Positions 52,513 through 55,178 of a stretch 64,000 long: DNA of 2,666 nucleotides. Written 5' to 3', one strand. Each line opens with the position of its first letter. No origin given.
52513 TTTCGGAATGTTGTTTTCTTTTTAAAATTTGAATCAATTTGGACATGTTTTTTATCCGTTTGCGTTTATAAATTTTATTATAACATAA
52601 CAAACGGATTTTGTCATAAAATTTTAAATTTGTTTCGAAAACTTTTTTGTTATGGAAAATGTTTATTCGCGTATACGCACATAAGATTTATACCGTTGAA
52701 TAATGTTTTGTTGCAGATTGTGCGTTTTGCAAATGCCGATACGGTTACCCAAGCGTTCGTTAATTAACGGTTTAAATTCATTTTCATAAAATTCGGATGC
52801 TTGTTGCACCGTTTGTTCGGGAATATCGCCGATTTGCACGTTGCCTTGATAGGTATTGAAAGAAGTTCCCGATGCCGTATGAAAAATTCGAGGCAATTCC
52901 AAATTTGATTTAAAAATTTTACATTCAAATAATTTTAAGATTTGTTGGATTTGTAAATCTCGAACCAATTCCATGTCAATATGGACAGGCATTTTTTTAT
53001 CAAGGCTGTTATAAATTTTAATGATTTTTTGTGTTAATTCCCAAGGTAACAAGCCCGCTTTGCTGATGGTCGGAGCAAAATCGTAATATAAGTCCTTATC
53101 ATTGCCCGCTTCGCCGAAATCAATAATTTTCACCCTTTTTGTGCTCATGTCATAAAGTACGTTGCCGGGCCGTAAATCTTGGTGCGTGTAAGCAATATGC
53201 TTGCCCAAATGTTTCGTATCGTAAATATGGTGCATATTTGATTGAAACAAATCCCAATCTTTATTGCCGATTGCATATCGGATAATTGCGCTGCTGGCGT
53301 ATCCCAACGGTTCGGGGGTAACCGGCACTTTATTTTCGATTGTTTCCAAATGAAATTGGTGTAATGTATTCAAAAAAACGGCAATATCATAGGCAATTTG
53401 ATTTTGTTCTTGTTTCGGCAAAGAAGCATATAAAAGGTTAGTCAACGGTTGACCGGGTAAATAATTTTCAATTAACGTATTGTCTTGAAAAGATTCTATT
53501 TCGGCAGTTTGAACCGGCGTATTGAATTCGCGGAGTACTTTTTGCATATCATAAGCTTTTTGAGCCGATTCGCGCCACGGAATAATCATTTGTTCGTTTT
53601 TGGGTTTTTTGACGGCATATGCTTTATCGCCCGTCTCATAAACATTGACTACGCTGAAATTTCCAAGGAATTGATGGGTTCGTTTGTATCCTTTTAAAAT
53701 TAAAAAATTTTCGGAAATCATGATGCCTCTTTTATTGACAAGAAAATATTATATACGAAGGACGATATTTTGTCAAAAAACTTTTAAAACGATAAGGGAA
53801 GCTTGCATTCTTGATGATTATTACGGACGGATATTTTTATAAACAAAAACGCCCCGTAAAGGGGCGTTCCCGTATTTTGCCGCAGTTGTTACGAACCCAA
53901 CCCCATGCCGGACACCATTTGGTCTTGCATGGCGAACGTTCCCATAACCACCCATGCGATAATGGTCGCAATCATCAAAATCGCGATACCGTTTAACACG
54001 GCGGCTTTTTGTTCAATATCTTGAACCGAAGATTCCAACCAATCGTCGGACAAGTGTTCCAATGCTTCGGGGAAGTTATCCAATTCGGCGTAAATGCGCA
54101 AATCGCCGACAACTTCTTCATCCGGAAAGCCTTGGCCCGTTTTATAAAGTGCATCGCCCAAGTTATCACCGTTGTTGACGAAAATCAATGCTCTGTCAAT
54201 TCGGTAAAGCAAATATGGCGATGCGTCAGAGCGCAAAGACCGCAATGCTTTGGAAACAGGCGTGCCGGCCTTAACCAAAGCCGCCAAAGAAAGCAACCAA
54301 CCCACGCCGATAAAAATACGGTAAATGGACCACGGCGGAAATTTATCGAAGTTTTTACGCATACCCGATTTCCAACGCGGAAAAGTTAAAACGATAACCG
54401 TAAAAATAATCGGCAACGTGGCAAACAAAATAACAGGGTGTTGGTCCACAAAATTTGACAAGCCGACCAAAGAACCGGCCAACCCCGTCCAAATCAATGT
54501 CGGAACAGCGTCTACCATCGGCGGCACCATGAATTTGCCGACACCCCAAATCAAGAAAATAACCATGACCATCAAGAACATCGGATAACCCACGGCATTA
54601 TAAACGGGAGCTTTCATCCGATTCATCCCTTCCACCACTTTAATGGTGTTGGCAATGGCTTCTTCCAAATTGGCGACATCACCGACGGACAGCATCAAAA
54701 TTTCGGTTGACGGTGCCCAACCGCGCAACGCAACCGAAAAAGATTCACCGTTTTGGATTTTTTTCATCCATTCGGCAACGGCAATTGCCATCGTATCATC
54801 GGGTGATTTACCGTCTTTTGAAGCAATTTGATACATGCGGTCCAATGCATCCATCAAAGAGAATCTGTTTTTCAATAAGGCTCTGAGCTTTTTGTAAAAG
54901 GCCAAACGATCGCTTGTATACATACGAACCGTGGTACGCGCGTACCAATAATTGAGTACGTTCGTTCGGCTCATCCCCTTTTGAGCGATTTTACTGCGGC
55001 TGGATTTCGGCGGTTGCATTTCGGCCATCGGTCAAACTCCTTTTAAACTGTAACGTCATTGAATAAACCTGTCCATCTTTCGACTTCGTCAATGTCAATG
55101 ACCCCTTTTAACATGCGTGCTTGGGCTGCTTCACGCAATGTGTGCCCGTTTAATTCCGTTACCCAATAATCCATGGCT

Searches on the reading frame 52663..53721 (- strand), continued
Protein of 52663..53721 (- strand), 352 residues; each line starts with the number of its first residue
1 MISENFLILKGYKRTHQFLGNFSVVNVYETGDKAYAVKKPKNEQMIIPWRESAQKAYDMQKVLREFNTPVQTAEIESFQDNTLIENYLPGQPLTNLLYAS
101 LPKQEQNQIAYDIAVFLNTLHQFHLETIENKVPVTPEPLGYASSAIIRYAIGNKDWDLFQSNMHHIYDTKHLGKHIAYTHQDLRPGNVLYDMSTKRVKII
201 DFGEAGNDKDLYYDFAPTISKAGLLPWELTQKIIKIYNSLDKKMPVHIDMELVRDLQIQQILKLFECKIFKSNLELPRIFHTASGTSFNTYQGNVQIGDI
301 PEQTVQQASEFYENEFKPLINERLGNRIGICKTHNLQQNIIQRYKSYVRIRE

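Call 28: list_cluster_members(proteins=[P0010, P0012, P0013, P0014, P0015, P0016, P0017, P0018, P0011, P0005])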
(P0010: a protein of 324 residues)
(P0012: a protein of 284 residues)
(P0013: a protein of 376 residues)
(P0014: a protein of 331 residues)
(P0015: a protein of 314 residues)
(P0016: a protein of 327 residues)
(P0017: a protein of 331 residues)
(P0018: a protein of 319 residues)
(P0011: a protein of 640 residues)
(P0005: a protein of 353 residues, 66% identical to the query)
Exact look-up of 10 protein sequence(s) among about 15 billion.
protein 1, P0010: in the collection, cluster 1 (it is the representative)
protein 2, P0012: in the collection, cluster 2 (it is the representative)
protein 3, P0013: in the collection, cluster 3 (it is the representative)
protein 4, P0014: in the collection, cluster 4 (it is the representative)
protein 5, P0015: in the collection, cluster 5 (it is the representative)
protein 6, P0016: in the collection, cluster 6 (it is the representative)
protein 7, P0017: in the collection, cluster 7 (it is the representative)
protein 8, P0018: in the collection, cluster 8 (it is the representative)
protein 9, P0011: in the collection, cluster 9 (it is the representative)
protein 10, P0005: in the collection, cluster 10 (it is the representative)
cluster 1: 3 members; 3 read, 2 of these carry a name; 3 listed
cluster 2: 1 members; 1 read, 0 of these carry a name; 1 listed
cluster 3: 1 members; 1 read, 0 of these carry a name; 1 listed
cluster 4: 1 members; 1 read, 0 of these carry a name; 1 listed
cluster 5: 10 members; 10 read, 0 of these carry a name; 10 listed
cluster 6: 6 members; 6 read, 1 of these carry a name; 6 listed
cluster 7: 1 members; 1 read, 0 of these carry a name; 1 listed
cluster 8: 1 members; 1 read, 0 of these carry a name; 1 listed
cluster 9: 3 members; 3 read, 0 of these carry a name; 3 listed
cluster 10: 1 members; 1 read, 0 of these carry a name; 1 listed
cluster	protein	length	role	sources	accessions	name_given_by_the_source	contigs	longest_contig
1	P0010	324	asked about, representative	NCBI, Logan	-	-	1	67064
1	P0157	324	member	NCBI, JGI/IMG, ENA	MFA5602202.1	MAG: phosphotransferase [Bacilli bacterium]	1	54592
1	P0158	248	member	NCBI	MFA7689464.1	MAG: phosphotransferase, partial [Bacilli bacterium]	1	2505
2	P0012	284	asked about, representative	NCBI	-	-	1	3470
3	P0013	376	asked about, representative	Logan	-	-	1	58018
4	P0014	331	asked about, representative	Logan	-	-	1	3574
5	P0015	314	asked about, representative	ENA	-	-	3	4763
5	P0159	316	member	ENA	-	-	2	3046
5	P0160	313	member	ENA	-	-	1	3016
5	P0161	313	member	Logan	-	-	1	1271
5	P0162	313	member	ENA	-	-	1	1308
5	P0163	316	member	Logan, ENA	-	-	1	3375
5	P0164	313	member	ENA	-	-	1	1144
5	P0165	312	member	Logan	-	-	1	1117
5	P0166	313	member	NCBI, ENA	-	-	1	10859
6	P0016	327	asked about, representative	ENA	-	-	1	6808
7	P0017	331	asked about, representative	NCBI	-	-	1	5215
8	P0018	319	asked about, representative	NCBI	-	-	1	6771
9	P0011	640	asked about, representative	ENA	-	-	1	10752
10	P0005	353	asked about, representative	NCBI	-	-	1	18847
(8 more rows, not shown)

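Call 29: predict_structure(alignment_id=A2)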
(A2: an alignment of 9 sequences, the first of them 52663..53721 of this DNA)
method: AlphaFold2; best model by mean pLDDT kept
length: 352 residues; sequences in the alignment: 9
mean_pLDDT: 76.9   pTM: 0.78
mean pLDDT of the five models: 76.9, 67.3, 64.3, 61.6, 52.7
residues with pLDDT >= 90: 63; 70-90: 207; 50-70: 44; < 50: 38
segments of 3 or more residues with pLDDT < 50: 172-174, 285-291, 327-352
pLDDT, mean of each block of 10 residues (from residue 1): 86 82 83 87 87 78 77 85 85 87 95 90 65 74 86 89 81 56 76 86 58 73 78 93 83 88 88 82 51 71 92 91 62 30 28 28
secondary structure, 60 per line:
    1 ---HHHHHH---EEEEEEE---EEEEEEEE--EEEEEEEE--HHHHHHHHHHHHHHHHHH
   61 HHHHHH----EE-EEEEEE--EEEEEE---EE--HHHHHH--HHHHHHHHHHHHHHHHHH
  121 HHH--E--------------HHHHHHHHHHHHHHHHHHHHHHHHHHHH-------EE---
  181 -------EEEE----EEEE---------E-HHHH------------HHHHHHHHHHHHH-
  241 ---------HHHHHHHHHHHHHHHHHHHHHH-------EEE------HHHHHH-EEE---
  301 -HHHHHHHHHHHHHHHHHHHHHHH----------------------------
elements in order: H4-9 E13-19 E23-30 E33-40 H43-66 E74-79 E82-87 H95-100 H103-123 H141-168 E188-191 E196-199 H211-214 H227-239 H250-271 E279-281 H288-293 E295-297 H302-324

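Call 38: find_encoding_contigs(protein=P0013, flank=8000, max_places=2)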
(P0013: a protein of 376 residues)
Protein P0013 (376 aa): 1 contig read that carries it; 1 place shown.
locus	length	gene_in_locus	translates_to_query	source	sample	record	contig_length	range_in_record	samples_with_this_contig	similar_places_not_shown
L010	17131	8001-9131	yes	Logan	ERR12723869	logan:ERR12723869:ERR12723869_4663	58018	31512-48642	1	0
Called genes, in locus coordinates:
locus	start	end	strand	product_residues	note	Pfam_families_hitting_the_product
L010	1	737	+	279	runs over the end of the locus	PF10671:TcpQ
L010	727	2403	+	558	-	PF00263:Secretin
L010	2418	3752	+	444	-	PF06864:PAP_PilO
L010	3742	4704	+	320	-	-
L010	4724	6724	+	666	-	PF00437:T2SSE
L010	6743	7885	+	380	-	PF00482:T2SSF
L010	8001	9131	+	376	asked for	PF01636:APH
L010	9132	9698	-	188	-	PF01300:Sua5_yciO_yrdC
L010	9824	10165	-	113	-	-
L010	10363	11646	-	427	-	PF03952:Enolase_N, PF00113:Enolase_C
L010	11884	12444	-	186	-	PF13302:Acetyltransf_3, PF00583:Acetyltransf_1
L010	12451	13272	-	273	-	PF00793:DAHP_synth_1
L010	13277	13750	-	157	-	PF03840:SecG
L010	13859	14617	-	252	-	PF00121:TIM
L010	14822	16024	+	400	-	-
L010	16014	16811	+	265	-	PF01841:Transglut_core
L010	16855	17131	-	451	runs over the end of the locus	PF13393:tRNA-synt_His, PF00587:tRNA-synt_2b, PF03129:HGTP_anticodon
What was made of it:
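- The kinase slot next to the pil operon persists down to a relative with 89% identical PilR (call 38), so a functional link cannot be strictly excluded.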

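Call 39: find_encoding_contigs(protein=P0010, flank=8000, max_places=2)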
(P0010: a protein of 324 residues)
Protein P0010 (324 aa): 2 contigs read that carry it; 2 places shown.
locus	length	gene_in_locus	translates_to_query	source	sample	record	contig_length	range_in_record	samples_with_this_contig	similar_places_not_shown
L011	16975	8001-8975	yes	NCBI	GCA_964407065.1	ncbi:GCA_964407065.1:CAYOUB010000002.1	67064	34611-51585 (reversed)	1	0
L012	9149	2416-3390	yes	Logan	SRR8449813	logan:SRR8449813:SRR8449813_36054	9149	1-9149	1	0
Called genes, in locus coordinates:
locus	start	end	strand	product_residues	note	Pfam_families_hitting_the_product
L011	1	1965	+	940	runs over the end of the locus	PF00005:ABC_tran (faint), PF02463:SMC_N (faint), PF03193:RsgA_GTPase (faint), PF13555:AAA_29 (faint), PF20703:nSTAND1 (faint), PF17760:UvrA_inter, PF17755:UvrA_DNA-bind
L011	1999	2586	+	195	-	PF12710:HAD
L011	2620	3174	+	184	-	PF01327:Pep_deformylase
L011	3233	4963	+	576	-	PF01541:GIY-YIG, PF27096:UvrC_M, PF02151:UVR (weak), PF22920:UvrC_RNaseH, PF08459:UvrC_RNaseH_dom, PF14520:HHH_5 (weak)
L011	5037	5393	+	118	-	-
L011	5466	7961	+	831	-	PF00521:DNA_topoisoIV, PF03989:DNA_gyraseA_C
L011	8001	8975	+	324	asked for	PF00069:Pkinase (faint), PF01636:APH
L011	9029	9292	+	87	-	-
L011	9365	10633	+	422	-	PF13375:RnfC_N, PF01512:Complex1_51K, PF00037:Fer4 (faint), PF12797:Fer4_2 (faint), PF10531:SLBB, PF12838:Fer4_7 (weak), PF13187:Fer4_9 (weak), PF13237:Fer4_10 (weak), +4 more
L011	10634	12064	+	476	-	PF03116:NQR2_RnfD_RnfE, PF04205:FMN_bind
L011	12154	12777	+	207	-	PF02508:Rnf-Nqr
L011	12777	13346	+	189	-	PF02508:Rnf-Nqr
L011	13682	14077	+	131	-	PF04472:SepF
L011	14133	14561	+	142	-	PF05103:DivIVA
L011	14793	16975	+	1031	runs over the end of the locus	PF00133:tRNA-synt_1, PF13603:tRNA-synt_1_2 (weak), PF09334:tRNA-synt_1g, PF08264:Anticodon_1, PF19302:DUF5915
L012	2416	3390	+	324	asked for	PF00069:Pkinase (faint), PF01636:APH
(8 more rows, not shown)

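Call 40: find_encoding_contigs(protein=P0016, flank=8000, max_places=2)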
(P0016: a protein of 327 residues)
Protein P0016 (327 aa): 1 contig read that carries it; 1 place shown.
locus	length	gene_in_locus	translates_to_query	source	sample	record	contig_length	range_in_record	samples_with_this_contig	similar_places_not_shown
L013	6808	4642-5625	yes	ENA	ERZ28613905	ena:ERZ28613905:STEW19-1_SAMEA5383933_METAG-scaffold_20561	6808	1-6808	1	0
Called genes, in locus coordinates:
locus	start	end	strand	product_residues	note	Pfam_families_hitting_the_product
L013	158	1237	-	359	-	PF00691:OmpA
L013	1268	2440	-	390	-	-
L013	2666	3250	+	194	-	PF13505:OMP_b-brl (faint)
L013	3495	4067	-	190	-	-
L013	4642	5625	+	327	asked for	PF01636:APH, PF01633:Choline_kinase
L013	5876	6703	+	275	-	PF02498:Bro-N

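Call 41: find_encoding_contigs(protein=P0018, flank=8000, max_places=2)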
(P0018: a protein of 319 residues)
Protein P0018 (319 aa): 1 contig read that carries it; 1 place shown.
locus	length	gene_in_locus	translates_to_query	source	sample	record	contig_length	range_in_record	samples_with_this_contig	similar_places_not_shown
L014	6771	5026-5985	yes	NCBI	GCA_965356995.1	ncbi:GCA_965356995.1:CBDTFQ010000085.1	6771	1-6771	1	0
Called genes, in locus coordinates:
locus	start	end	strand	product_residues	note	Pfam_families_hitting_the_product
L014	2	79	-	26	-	?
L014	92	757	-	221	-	PF02163:Peptidase_M50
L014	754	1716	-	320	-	PF00933:Glyco_hydro_3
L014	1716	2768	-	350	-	PF05036:SPOR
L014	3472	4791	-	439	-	PF04140:ICMT (weak)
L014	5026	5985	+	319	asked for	PF01636:APH, PF19974:TCAD9 (faint)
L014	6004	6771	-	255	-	?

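Call 42: find_encoding_contigs(protein=P0017, flank=8000, max_places=2)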
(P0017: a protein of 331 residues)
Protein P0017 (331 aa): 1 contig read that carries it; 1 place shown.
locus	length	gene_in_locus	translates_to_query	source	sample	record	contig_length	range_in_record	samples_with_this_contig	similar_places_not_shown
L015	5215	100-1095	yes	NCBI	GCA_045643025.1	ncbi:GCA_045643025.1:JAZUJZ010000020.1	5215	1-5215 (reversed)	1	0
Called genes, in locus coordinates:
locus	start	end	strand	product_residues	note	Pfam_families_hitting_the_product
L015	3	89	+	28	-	?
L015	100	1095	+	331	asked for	PF01636:APH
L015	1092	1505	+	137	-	PF01643:Acyl-ACP_TE (weak), PF13279:4HBT_2, PF03061:4HBT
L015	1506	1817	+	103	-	-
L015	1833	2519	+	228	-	PF01618:MotA_ExbB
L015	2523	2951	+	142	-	PF02472:ExbD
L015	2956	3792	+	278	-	-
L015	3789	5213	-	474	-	?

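Call 49: search_protein_families(library=padloc, proteins=[window:52663-53721:-, P0013], max_evalue=0.01)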
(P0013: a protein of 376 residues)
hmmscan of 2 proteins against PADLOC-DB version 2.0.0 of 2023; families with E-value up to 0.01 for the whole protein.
window:52663-53721:- (352 aa): 8 families
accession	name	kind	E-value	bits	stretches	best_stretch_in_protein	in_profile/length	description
PDLC04138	mad6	-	1.6e-06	25.3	1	177-213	173-209/659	mads_6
PDLC04053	PD-T4-6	-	2.8e-05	21.7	1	179-206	132-159/311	-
PDLC04042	PD-T4-6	-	6e-05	20.8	1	179-209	131-160/292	-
PDLC04055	PD-T4-6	-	0.00022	18.1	1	176-210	191-224/496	-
PDLC04780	PDC-M71A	-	0.0016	15.9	0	175-206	161-191/352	-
PDLC04044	PD-T4-6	-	0.0019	15.4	0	177-208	158-189/372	-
PDLC04059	PD-T4-6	-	0.0026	14.9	1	175-210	128-163/433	-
PDLC04045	PD-T4-6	-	0.0094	12.9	0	179-204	161-186/350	-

P0013 (376 aa): 6 families
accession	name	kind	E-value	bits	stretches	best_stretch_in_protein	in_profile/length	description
PDLC04044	PD-T4-6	-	3e-05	21.3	0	213-241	158-186/372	-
PDLC04138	mad6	-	5.3e-05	20.3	1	214-242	174-201/659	mads_6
PDLC04047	PD-T4-6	-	0.0014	15.8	0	213-241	131-158/327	-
PDLC04062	PD-T4-6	-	0.0016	15.6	0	214-243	158-187/450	-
PDLC04045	PD-T4-6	-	0.0052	13.8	0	213-239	159-185/350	-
PDLC04042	PD-T4-6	-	0.0084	13.8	0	182-242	99-157/292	-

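Call 64: search_dna_similar(query=window:52663-53721:-, collection=plasmids, mode=protein, max_evalue=0.00001, max_rows=12)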
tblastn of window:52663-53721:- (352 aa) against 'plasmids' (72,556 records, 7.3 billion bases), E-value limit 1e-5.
No match.
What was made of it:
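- Closest known: APH. Different: They are chromosomal in an uncultured alphaproteobacterium, with no homolog in plasmid records (call 64).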

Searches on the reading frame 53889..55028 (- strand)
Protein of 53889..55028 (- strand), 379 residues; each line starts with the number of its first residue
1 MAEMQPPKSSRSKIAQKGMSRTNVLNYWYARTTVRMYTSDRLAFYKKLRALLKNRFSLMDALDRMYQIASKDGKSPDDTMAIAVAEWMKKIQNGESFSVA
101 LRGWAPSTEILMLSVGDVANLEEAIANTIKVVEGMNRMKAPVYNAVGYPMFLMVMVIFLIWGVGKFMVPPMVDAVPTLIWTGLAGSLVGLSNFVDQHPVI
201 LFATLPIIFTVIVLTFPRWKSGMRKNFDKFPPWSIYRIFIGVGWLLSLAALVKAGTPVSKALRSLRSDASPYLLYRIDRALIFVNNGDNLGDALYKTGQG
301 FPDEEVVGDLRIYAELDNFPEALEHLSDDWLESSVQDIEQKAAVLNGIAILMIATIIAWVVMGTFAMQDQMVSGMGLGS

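Call 8: search_protein_families(library=pfam, proteins=[window:53889-55028:-], max_evalue=0.001)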
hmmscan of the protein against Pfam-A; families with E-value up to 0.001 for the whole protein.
window:53889-55028:- (379 aa): 1 family
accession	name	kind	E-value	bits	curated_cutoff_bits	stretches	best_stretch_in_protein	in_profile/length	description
PF00482.28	T2SSF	-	2.4e-25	89.4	25.2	2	244-364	1-122/125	Type II secretion system (T2SS), protein F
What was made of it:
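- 53889..55028 (-): Context only: last gene of the pil-like operon (T2SSF platform protein, PilR-like). PF00482, 89 bits (call 8).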

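Call 54: find_related_loci(query=A5, collection=metagenome_contigs, flank=5000)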
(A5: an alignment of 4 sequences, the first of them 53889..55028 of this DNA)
Query A5 (379 aa) in metagenome_contigs; peptide patterns used: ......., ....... (x = any residue, [..] = any of these).
212 stretches matched a pattern; 24 encode a relative of the query (tblastn E <= 1e-3); 24 distinct loci.
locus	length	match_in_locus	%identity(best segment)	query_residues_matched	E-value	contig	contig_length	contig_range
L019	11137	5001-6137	99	1-379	0e+0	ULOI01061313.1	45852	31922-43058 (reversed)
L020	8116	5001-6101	63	5-378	1e-161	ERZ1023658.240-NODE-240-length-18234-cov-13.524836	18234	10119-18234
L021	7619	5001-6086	59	14-376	4e-146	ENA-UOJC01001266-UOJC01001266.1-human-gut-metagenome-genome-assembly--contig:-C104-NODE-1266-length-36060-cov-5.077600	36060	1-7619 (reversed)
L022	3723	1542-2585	60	29-376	4e-150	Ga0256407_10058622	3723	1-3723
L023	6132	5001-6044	60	29-376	2e-145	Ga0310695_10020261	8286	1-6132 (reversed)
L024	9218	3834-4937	58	8-376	2e-143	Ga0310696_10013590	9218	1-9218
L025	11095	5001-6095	57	11-376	8e-142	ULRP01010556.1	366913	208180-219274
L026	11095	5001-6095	57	11-376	1e-141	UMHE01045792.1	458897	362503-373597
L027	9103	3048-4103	58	25-376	1e-141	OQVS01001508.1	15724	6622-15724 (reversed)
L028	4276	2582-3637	58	25-376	1e-144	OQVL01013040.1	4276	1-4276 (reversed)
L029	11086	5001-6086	58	19-376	2e-141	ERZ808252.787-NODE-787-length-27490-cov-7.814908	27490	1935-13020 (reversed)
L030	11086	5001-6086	58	19-376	2e-141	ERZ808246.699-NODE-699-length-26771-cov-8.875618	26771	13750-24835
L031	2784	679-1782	56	7-376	9e-148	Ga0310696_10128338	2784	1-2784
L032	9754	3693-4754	57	25-378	7e-140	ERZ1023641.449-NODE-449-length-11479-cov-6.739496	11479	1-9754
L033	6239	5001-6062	57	25-378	2e-139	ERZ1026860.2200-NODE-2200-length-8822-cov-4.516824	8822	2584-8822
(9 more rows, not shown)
